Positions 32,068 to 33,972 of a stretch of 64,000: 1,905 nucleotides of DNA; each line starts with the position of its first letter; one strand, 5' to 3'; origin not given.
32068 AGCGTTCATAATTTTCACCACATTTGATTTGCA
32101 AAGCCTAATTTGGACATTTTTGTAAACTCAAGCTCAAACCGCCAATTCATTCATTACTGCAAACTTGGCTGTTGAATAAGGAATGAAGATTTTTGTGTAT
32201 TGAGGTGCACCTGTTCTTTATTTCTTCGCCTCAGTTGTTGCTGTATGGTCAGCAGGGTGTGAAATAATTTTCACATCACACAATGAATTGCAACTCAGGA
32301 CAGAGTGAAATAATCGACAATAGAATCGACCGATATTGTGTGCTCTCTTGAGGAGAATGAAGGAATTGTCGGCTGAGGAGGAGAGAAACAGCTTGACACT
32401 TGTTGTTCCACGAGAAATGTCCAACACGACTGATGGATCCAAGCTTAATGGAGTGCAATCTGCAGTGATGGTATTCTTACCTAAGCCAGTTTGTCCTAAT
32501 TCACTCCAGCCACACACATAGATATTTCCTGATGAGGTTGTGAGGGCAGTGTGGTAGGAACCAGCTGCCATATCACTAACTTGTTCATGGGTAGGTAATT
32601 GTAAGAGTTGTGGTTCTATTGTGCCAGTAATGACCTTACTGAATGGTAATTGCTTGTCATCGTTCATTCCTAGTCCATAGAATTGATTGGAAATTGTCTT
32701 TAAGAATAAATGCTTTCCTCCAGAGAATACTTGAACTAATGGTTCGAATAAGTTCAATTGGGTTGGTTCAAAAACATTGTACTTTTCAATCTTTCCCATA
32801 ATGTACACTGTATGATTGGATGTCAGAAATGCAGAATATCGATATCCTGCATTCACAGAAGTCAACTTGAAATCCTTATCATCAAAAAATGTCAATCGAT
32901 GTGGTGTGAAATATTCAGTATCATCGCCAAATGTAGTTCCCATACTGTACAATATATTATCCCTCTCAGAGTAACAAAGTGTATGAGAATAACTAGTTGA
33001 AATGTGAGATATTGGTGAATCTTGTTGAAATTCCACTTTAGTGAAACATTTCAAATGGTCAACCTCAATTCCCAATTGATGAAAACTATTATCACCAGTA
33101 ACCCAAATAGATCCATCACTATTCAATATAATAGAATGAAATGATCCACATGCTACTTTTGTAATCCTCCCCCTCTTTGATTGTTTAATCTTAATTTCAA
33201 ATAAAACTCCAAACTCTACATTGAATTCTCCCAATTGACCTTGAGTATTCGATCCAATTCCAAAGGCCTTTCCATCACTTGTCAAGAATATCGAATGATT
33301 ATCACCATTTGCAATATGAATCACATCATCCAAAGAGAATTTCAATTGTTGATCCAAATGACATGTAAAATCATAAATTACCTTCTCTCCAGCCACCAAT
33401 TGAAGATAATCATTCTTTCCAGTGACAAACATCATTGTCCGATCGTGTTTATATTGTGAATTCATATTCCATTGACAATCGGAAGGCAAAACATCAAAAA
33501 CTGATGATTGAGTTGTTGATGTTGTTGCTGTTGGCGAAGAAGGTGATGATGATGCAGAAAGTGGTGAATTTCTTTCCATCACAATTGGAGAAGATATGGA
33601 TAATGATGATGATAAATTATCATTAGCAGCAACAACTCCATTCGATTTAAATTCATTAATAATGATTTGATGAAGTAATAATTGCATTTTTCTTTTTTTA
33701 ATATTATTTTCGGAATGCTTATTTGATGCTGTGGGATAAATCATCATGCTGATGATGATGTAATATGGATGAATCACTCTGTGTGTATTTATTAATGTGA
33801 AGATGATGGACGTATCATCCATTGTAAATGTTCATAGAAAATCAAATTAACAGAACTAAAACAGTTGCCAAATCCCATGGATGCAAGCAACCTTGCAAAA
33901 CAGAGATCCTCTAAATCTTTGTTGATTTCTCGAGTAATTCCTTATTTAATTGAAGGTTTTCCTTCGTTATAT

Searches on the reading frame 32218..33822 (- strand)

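Call 64: search_protein_families(library=pfam, proteins=[window:32218-33822:-], max_evalue=0.001)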
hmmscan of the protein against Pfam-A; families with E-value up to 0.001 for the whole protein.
window:32218-33822:- (534 aa): 5 families
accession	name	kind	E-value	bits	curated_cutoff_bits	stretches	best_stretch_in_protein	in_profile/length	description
PF25390.1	WD40_RLD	-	3.8e-51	174.9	150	2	130-296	109-272/363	RCC1-like domain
PF13540.12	RCC1_2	-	6.7e-33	112.1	22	3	220-249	1-30/30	Regulator of chromosome condensation (RCC1) repeat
PF00415.24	RCC1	-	2.1e-32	111.9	21.7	2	183-233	1-50/50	Regulator of chromosome condensation (RCC1) repeat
PF25384.1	Alsin_RLD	-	4.3e-07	30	100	0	124-240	237-353/405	Alsin RCC1-like domain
PF16819.11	DUF5074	-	2.8e-06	27.1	27.2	1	212-314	161-268/353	Domain of unknown function (DUF5074)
